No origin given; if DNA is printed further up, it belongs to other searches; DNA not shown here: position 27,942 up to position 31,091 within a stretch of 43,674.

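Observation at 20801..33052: Seven-gene, 12-kb ABC locus: one giant CBM-fused binding protein, two permease pairs, an NHL-Yip1 membrane protein and a 949-aa unknown protein, with no ATPase, regulator or recognisable hydrolase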

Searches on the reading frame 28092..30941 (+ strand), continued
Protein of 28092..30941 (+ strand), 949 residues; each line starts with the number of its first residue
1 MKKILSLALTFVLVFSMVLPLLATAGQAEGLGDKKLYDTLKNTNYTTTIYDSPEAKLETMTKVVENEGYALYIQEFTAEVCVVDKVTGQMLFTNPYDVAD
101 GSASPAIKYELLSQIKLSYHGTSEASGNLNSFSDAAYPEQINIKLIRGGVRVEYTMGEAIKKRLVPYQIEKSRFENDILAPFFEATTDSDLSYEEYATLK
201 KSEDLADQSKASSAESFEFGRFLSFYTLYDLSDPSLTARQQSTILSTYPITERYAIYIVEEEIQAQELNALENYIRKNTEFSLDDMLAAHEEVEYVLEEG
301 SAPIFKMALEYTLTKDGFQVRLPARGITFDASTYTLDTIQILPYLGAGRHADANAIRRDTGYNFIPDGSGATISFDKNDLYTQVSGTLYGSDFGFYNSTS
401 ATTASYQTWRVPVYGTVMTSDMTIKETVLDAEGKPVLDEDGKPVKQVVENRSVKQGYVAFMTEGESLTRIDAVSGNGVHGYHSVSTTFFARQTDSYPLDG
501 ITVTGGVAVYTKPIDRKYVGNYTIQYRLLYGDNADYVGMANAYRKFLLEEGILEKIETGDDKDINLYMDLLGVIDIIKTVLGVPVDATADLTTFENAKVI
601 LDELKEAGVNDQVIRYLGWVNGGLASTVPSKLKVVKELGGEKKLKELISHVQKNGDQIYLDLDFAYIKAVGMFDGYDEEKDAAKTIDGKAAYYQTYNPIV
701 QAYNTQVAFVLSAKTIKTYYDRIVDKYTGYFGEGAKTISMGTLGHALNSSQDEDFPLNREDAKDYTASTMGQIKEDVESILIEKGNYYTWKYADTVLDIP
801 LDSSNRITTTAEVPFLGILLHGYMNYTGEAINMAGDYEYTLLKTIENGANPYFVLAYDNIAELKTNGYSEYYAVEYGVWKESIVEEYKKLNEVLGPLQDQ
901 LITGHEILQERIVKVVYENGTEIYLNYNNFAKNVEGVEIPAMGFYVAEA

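Call 78: search_protein_families(library=pfam, alignment_id=A3, max_evalue=0.00001)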
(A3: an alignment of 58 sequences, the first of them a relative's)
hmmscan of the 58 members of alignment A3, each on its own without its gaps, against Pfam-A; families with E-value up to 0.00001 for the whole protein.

A. member 1, L001:16277-17362:- (361 aa): 2 families
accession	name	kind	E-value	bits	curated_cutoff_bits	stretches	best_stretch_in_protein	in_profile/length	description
PF13088.12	BNR_2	-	4.2e-18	66.1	31.4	1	185-336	81-226/277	BNR repeat-like domain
PF02012.26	BNR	-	2.1e-10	39.4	27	0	136-145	2-11/12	BNR/Asp-box repeat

B. families by the number of members that match (of 58 scanned): 64 families (the first 25 are shown)
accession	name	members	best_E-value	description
PF13088.12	BNR_2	4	2.1e-22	BNR repeat-like domain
PF01411.24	tRNA-synt_2c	3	1.1e-199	tRNA synthetases class II (A)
PF00005.33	ABC_tran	3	1.4e-52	ABC transporter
PF07973.19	tRNA_SAD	3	1.5e-19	Threonyl and Alanyl tRNA synthetase second additional domain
PF07501.17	G5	3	1.6e-17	G5 domain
PF13304.12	AAA_21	3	9.8e-17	AAA domain, putative AbiEii toxin, Type IV TA system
PF06725.17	3D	3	4.2e-16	3D domain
PF02012.26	BNR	3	1.1e-15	BNR/Asp-box repeat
PF02272.25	DHHA1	3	1.1e-12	DHHA1 domain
PF07451.17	SpoVAD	2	3e-125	Stage V sporulation protein AD (SpoVAD)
PF00501.34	AMP-binding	2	2.8e-76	AMP-binding enzyme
PF01594.21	AI-2E_transport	2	2.4e-57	AI-2E family transporter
PF12848.13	ABC_tran_Xtn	2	6.2e-20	ABC transporter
PF00202.27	Aminotran_3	2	5.7e-18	Aminotransferase class-III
PF21694.2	DNA_pol3_delta_C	2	5e-11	DNA polymerase III delta subunit, C-terminal domain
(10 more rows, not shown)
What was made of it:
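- Downstream neighbours are heterogeneous (call 78).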

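Call 82: find_homologous_proteins(query=L168:11491-13764:+, max_evalue=1e-10)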
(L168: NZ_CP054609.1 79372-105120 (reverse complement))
Query L168:11491-13764:+ (757 aa): 111 proteins with E <= 1e-10 among 8000 candidates.
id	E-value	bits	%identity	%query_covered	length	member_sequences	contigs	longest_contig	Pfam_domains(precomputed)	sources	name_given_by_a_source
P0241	0.0e+0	1574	89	100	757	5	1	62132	PF18952.7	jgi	-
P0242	0.0e+0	1332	74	100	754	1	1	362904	PF18952.7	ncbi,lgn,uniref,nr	ncbi:hypothetical protein FHS18_003487 [Paenibacillus phyllosphaerae]|uniref:Uncharacterized protein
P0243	0.0e+0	1253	71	100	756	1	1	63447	PF18952.7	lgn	-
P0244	0.0e+0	1253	71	100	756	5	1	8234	PF18952.7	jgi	jgi:hypothetical protein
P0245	0.0e+0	1246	72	95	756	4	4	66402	PF18952.7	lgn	-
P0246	0.0e+0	1244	71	100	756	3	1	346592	PF18952.7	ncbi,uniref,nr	ncbi:hypothetical protein KP806_13385 [Paenibacillus sp. N4]|uniref:DUF5696 domain-containing protei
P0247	0.0e+0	1240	70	100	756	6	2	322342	PF18952.7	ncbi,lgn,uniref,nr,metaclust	ncbi:DUF5696 domain-containing protein [Paenibacillus sp. Soil522]|uniref:DUF5696 domain-containing 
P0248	0.0e+0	1232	70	100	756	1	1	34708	PF18952.7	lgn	-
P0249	0.0e+0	1225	70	97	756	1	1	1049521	PF18952.7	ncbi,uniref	ncbi:DUF5696 domain-containing protein [Paenibacillus sp. NRS-1760]|uniref:DUF5696 domain-containing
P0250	0.0e+0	1216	69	100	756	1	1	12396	PF18952.7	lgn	-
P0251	0.0e+0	1213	69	100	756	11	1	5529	PF18952.7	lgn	-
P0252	0.0e+0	1212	68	98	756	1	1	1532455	PF18952.7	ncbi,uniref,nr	ncbi:hypothetical protein I6N90_06290 [Paenibacillus sp. GSMTC-2017]|uniref:DUF5696 domain-containin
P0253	0.0e+0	1208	68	100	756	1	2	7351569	PF18952.7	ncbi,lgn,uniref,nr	ncbi:hypothetical protein BK133_24395 [Paenibacillus sp. FSL H8-0548]|uniref:DUF5696 domain-containi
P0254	0.0e+0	1207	68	100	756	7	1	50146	PF18952.7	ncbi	-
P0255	0.0e+0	1203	68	100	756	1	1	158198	PF18952.7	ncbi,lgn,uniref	ncbi:DUF5696 domain-containing protein [Paenibacillus sp. 2TAB23]|uniref:DUF5696 domain-containing p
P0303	1.3e-242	825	52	92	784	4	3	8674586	PF18952.7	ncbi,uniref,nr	ncbi:DUF5696 domain-containing protein [Paenibacillus mucilaginosus]|uniref:Uncharacterized protein 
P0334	1.2e-164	568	40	92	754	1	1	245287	PF18952.7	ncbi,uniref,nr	ncbi:DUF5696 domain-containing protein [Neobacillus kokaensis]|uniref:Uncharacterized protein n=1 Ta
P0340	9.4e-55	204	28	78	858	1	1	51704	PF18952.7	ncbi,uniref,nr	ncbi:DUF5696 domain-containing protein [Cohnella luojiensis]|uniref:DUF5057 domain-containing protei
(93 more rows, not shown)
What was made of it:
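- Some Paenibacillus genomes hold two copies (call 82). Paenibacillus genomes carry paralogous copies (call 82), as nutrient loci do.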

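Call 83: find_encoding_contigs(protein=P0303, flank=10000, max_places=1)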
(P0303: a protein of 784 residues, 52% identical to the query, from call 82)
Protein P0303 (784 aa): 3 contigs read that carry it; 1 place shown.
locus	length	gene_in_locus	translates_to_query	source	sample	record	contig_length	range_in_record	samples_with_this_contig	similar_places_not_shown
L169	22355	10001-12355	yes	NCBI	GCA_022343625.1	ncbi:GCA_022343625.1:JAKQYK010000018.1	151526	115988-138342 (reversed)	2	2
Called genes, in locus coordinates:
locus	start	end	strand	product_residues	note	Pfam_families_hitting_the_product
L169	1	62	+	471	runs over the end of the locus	PF01565:FAD_binding_4, PF02913:FAD-oxidase_C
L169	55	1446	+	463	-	PF13187:Fer4_9 (faint), PF25160:LdpA_Fe-S-bd (faint), PF00037:Fer4 (faint), PF12838:Fer4_7, PF13183:Fer4_8, PF13484:Fer4_16 (weak), PF13534:Fer4_17, PF02754:CCG, +2 more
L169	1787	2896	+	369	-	PF00005:ABC_tran, PF13304:AAA_21 (faint), PF17912:OB_MalK, PF08402:TOBE_2 (weak)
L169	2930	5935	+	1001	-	PF01547:SBP_bac_1, PF13416:SBP_bac_8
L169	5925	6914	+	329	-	PF00528:BPD_transp_1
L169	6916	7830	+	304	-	PF00528:BPD_transp_1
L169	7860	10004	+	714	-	PF08450:SGL (faint), PF01436:NHL (weak), PF04893:Yip1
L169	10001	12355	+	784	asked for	PF18952:DUF5696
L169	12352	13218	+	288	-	PF00528:BPD_transp_1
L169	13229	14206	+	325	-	PF00528:BPD_transp_1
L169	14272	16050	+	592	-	PF00664:ABC_membrane, PF00005:ABC_tran, PF02463:SMC_N (faint)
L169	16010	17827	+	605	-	PF00664:ABC_membrane, PF00005:ABC_tran, PF02463:SMC_N (faint)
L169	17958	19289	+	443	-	PF00296:Bac_luciferase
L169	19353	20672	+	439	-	PF00296:Bac_luciferase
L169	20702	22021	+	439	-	PF00296:Bac_luciferase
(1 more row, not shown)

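Call 84: find_encoding_contigs(protein=P0334, flank=10000, max_places=1)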
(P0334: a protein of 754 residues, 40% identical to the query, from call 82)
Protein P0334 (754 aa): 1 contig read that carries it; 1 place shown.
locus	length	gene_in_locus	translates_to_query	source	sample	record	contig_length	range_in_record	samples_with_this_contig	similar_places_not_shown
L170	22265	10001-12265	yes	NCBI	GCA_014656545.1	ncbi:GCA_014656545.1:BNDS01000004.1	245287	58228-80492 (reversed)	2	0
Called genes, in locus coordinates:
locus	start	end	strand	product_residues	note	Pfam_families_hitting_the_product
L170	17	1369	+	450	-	PF01547:SBP_bac_1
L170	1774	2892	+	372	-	PF00005:ABC_tran, PF17912:OB_MalK (weak), PF08402:TOBE_2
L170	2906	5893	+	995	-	PF01547:SBP_bac_1, PF13416:SBP_bac_8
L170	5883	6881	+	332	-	PF00528:BPD_transp_1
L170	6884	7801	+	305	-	PF00528:BPD_transp_1 (weak)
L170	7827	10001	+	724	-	PF08450:SGL (weak), PF01436:NHL (weak), PF04893:Yip1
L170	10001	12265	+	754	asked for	PF18952:DUF5696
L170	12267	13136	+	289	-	PF00528:BPD_transp_1 (weak)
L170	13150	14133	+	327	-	PF00528:BPD_transp_1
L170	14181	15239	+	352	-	PF01408:GFO_IDH_MocA, PF22725:GFO_IDH_MocA_C3, PF02894:GFO_IDH_MocA_C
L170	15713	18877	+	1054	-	PF02837:Glyco_hydro_2_N, PF22666:Glyco_hydro_2_N2, PF00703:Glyco_hydro_2, PF02836:Glyco_hydro_2_C, PF16353:LacZ_4, PF02929:Bgal_small_N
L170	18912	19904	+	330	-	PF01408:GFO_IDH_MocA, PF03807:F420_oxidored (weak), PF08635:ox_reductase_C, PF22725:GFO_IDH_MocA_C3, PF02894:GFO_IDH_MocA_C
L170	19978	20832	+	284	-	PF01261:AP_endonuc_2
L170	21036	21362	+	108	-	PF01074:Glyco_hydro_38N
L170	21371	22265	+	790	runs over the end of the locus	PF01074:Glyco_hydro_38N, PF09261:Alpha-mann_mid, PF18438:Glyco_hydro_38, PF07748:Glyco_hydro_38C, PF17677:Glyco_hydro38C2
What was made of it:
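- The associated ATPase in Bacilli is MalK-type, with OB and TOBE domains (calls 83, 84).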

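Call 85: find_encoding_contigs(protein=P0340, flank=10000, max_places=1)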
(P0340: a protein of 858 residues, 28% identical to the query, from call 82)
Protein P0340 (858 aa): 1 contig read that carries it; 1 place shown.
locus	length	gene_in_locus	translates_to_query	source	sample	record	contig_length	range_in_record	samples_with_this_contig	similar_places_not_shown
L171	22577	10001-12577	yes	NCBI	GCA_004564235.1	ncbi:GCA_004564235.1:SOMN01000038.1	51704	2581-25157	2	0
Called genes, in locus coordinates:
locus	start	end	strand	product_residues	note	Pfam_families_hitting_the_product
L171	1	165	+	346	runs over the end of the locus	PF00356:LacI, PF00532:Peripla_BP_1 (weak), PF13377:Peripla_BP_3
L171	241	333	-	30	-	PF13333:rve_2 (weak)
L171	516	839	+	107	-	-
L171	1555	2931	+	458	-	PF01547:SBP_bac_1, PF13416:SBP_bac_8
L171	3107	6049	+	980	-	PF01547:SBP_bac_1, PF13416:SBP_bac_8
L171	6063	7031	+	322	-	PF00528:BPD_transp_1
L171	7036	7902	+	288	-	PF00528:BPD_transp_1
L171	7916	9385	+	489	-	PF08450:SGL (faint), PF01436:NHL (faint)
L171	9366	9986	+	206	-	PF04893:Yip1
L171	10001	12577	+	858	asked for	PF18952:DUF5696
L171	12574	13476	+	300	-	PF00528:BPD_transp_1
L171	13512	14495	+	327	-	PF00528:BPD_transp_1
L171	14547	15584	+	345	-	PF02156:Glyco_hydro_26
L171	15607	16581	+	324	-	PF22612:GH113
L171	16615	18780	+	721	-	PF02927:CelD_N, PF00759:Glyco_hydro_9, PF00583:Acetyltransf_1 (weak), PF13508:Acetyltransf_7 (faint)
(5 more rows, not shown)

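Call 89: search_protein_families(library=pfam, proteins=[L060:9977-15574:+, L067:10001-14374:+, L078:6946-10707:+, L004:9986-13642:+], max_evalue=0.001)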
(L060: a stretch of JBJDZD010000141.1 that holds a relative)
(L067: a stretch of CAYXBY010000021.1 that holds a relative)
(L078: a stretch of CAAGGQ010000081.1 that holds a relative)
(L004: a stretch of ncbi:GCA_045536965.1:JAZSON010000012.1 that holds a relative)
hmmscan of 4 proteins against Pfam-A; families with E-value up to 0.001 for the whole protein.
L060:9977-15574:+ (1865 aa): 1 family
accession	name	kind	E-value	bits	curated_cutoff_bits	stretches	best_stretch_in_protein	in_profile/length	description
PF18952.6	DUF5696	-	1.3e-118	397.6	25.6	2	496-967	131-575/612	Family of unknown function (DUF5696)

L067:10001-14374:+ (1457 aa): 1 family
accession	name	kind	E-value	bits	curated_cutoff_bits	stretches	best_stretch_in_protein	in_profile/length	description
PF18952.6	DUF5696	-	5.1e-142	474.9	25.6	1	277-889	11-576/612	Family of unknown function (DUF5696)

L078:6946-10707:+ (1253 aa): 1 family
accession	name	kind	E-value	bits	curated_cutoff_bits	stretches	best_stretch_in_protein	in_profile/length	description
PF18952.6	DUF5696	-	3.4e-131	439.2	25.6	2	449-926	134-577/612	Family of unknown function (DUF5696)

L004:9986-13642:+ (1218 aa): 1 family
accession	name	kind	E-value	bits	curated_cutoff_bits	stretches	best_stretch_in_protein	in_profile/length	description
PF18952.6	DUF5696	-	1.6e-146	489.8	25.6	2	710-1214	133-612/612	Family of unknown function (DUF5696)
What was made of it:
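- Tried and rejected: The long C-terminal extensions of some DUF5696 proteins (1250-1870 aa), as a clue to anchoring: they have no Pfam match (call 89).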

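Call 98: search_protein_representatives(alignment_id=A1)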
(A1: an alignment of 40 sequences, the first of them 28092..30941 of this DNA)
Query: 40 sequences, 913 profile positions. Proteins with E-value up to 0.001 (for the whole library): 6044; up to 1e-10: 4909; up to 1e-30: 3576. The best 150 are listed.
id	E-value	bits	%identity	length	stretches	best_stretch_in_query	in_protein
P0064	0.0e+00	1297.7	-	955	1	3-911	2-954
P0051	0.0e+00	1295.8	-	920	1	1-910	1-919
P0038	0.0e+00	1289.6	-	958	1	3-911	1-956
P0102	0.0e+00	1286.7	-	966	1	1-911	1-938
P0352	0.0e+00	1237.3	-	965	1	1-909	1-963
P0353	0.0e+00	1221.2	-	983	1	1-911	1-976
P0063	0.0e+00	1175.5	-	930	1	1-910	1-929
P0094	0.0e+00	1159.6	-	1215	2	393-911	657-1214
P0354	0.0e+00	1137.5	-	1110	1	1-912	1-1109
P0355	0.0e+00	1136.5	-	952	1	4-910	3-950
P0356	0.0e+00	1095.4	-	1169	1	1-910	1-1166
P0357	0.0e+00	1063.9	-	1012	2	1-873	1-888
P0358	0.0e+00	1049.9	-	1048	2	1-890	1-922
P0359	0.0e+00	1039.8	-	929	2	414-910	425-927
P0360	0.0e+00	1030.5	-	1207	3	1-529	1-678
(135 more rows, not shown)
